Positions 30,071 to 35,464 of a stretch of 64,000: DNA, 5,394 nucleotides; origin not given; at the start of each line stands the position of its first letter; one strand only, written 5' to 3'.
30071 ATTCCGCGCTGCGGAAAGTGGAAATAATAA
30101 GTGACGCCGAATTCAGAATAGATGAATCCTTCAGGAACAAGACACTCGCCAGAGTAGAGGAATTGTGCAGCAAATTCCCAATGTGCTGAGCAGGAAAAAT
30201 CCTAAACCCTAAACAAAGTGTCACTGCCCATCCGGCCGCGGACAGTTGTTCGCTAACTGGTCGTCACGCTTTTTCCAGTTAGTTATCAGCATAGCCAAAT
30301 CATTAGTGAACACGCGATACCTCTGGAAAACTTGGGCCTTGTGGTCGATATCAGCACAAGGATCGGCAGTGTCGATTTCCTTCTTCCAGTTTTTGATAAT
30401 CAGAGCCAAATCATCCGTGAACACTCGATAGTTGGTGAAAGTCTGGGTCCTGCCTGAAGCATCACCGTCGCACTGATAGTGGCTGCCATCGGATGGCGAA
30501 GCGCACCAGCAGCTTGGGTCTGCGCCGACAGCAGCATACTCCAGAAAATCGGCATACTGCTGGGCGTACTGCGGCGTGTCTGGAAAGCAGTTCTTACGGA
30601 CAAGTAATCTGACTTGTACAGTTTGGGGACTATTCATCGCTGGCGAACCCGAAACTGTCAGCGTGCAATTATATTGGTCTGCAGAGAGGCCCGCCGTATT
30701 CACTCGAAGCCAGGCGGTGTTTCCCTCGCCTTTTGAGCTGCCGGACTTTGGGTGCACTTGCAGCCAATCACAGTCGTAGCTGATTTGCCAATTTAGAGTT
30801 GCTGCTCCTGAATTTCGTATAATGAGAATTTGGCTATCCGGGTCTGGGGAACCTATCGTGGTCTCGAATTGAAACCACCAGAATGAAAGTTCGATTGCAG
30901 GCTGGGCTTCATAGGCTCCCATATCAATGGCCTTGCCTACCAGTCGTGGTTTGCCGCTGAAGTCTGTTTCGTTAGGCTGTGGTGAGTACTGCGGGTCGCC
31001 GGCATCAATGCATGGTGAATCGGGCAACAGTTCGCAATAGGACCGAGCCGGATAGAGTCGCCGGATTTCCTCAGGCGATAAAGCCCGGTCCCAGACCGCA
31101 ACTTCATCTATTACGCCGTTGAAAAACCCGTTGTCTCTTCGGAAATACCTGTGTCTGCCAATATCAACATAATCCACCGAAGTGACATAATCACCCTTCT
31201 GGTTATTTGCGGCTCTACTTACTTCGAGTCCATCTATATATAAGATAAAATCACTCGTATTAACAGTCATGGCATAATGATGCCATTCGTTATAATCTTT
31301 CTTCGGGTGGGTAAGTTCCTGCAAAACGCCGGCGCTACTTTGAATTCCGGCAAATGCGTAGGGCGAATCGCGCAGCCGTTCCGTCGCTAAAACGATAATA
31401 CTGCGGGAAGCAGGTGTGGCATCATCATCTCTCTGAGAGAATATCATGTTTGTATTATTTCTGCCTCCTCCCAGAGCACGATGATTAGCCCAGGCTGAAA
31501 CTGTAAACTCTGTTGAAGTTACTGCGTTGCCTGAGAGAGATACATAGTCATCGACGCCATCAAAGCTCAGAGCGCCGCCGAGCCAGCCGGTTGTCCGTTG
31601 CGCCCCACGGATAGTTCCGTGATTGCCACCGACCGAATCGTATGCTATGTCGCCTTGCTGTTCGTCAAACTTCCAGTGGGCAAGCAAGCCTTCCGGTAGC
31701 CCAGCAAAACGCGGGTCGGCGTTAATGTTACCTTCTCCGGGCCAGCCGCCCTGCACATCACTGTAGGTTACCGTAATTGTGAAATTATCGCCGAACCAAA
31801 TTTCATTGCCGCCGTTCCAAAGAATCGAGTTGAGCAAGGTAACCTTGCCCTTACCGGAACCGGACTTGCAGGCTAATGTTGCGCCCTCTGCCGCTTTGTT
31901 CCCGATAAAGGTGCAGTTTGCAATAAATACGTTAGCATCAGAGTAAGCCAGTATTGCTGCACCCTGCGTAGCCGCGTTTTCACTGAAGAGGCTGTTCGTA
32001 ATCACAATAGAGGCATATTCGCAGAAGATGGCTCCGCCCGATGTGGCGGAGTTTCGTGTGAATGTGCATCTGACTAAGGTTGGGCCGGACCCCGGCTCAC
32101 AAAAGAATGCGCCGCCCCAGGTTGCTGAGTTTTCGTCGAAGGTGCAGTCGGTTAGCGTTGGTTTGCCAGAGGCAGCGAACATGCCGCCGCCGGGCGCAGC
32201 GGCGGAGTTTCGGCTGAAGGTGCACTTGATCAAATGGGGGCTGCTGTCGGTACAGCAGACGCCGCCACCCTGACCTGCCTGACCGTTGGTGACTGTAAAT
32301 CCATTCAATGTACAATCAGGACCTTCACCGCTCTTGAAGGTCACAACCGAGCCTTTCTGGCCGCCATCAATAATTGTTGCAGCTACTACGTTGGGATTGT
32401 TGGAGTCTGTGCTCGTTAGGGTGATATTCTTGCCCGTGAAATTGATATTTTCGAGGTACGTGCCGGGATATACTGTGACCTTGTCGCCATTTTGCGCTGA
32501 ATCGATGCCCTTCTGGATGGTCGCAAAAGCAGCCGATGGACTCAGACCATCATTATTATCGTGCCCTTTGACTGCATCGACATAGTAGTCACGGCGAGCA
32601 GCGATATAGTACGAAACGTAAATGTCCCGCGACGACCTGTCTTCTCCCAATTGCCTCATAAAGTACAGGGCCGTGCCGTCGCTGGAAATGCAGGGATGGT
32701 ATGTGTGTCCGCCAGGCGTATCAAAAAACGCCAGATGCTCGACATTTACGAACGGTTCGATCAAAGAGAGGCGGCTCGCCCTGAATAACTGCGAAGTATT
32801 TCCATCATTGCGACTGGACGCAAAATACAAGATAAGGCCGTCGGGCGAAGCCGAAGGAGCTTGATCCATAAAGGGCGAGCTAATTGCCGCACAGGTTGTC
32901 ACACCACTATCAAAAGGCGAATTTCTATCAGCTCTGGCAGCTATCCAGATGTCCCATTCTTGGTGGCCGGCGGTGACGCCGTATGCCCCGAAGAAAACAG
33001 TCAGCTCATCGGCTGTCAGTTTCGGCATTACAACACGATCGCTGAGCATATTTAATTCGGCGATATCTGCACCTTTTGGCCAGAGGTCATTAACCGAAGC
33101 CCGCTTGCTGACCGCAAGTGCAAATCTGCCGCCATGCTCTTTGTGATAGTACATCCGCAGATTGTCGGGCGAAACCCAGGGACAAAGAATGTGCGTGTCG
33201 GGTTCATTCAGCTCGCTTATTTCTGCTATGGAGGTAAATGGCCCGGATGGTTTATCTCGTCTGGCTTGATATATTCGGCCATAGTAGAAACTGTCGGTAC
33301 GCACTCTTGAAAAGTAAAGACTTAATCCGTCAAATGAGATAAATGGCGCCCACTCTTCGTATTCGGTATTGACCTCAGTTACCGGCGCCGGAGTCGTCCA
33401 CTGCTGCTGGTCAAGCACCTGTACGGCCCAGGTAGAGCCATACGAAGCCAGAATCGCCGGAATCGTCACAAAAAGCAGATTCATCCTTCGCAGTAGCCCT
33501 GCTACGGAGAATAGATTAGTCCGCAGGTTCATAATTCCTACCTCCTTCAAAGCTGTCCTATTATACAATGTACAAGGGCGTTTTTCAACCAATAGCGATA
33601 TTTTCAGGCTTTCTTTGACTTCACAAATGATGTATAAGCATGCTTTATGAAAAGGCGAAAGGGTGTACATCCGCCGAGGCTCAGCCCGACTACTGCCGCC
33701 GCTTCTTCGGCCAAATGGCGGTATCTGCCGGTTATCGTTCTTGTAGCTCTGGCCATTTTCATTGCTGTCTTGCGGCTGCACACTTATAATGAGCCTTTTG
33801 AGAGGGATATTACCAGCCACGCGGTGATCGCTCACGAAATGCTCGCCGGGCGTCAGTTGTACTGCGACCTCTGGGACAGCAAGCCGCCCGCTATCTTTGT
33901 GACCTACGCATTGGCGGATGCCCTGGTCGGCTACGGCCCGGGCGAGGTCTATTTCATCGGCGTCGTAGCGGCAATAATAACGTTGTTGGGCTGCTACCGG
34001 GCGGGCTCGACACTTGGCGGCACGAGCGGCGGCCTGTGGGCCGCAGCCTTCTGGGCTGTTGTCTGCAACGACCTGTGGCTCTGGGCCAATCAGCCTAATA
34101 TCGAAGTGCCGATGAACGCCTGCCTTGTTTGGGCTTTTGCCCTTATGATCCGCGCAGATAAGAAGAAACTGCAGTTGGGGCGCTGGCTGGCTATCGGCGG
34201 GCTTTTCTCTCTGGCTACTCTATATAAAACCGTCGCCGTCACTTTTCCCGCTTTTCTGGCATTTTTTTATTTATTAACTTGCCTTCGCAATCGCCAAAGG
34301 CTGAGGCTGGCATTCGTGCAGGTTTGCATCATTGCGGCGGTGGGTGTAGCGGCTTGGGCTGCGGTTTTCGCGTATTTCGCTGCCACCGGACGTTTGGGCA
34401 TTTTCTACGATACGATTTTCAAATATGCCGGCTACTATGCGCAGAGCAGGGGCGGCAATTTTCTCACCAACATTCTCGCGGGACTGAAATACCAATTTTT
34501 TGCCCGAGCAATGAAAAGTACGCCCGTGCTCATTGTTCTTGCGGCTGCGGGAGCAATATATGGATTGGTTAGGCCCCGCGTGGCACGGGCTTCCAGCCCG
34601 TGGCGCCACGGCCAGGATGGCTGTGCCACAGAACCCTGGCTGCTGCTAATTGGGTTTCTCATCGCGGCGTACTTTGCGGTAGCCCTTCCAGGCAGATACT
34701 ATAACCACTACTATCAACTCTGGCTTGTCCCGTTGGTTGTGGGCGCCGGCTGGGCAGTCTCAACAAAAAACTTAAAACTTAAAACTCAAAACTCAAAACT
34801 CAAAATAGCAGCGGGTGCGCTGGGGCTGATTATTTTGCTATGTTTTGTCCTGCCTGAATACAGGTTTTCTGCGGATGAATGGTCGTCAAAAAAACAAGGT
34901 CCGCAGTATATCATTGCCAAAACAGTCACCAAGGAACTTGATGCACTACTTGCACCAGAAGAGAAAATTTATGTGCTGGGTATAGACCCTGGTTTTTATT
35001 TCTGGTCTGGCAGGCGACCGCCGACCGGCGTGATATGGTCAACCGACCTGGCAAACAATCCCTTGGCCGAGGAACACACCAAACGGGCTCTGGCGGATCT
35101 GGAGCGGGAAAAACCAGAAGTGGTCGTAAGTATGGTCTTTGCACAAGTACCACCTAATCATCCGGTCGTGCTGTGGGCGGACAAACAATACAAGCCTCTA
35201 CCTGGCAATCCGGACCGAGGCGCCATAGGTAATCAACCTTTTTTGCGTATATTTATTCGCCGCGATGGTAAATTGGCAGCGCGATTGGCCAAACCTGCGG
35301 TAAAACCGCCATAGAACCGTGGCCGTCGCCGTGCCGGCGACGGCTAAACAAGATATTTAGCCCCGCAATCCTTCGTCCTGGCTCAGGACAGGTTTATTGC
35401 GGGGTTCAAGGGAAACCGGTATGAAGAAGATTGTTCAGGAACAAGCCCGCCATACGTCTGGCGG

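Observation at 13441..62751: STRR-like heptanucleotide tandem arrays in three sequence flavours throughout the window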

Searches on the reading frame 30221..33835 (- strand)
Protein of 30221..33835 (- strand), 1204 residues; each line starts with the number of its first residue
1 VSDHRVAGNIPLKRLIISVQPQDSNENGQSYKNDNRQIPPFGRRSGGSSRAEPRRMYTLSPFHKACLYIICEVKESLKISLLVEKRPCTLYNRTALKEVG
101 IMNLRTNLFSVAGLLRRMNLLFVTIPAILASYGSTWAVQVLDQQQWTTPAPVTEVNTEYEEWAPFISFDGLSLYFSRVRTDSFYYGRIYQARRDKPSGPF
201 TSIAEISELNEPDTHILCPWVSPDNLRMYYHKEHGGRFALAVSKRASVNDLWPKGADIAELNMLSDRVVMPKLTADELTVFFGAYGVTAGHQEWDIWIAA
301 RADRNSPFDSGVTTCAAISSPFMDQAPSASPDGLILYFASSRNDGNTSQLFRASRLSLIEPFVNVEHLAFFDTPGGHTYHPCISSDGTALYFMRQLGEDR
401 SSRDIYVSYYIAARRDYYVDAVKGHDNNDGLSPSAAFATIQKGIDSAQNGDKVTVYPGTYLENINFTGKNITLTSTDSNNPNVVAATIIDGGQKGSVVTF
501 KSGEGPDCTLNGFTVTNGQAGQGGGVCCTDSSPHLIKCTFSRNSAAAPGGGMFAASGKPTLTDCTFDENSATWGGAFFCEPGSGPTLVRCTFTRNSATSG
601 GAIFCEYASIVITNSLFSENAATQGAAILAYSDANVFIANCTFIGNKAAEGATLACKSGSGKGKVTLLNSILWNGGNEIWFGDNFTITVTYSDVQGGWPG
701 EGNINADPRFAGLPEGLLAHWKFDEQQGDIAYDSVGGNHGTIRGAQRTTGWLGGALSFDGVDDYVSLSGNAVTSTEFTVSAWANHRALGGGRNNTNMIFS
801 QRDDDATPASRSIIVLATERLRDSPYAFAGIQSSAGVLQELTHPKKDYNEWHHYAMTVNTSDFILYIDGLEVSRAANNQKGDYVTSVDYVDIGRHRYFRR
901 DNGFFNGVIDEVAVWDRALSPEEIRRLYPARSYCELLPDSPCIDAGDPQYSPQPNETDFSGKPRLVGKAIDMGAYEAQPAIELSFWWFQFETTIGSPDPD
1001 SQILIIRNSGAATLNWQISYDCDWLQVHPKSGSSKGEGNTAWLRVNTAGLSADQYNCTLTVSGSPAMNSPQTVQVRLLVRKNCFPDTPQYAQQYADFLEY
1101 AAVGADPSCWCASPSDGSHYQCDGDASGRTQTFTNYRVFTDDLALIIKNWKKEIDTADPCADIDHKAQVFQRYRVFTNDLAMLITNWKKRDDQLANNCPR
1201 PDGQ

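Call 10: search_protein_families(library=pfam, proteins=[window:30221-33835:-])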
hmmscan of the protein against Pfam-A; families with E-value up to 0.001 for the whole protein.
window:30221-33835:- (1204 aa): 5 families
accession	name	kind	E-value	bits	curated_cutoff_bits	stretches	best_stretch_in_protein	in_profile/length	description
PF13385.13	Laminin_G_3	-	1.4e-22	80.9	27.6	1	759-924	1-150/151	Concanavalin A-like lectin/glucanases superfamily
PF07676.18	PD40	-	6.2e-13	48.8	20.9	1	318-351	5-37/38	WD40-like Beta Propeller Repeat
PF13229.12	Beta_helix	-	5.3e-12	46.1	25.9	1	505-652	10-140/158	Right handed beta helix region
PF02415.23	Chlam_PMP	-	3e-09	36.6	20.6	0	590-606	2-19/19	Chlamydia polymorphic membrane protein (Chlamydia_PMP) repeat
PF19190.6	BACON_2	-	1e-05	25.8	25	1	995-1063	14-83/94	Viral BACON domain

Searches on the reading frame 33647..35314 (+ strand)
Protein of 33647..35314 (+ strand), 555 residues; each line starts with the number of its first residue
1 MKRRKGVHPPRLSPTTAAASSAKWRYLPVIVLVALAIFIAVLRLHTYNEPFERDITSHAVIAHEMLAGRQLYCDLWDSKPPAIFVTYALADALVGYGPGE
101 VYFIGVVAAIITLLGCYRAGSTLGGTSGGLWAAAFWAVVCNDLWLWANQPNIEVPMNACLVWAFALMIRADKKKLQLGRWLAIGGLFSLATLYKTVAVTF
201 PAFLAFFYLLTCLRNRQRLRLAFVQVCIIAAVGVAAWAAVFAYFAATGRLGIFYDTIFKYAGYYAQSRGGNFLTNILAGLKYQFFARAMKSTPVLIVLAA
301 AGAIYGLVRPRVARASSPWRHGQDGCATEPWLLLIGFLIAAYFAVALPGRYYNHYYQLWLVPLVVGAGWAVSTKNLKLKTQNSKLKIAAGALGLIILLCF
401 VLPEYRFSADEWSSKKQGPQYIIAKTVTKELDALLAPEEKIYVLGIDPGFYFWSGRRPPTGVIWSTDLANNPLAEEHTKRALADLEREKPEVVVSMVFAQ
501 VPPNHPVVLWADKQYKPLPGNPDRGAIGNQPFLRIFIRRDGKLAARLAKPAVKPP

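Call 9: search_protein_families(library=pfam, proteins=[window:33647-35314:+])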
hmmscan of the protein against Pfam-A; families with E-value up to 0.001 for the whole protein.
window:33647-35314:+ (555 aa): 1 family
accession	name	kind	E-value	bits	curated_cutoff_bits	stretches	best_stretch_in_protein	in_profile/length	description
PF13231.12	PMT_2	-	3.4e-08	34.3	26.1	1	78-235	1-155/160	Dolichyl-phosphate-mannose-protein mannosyltransferase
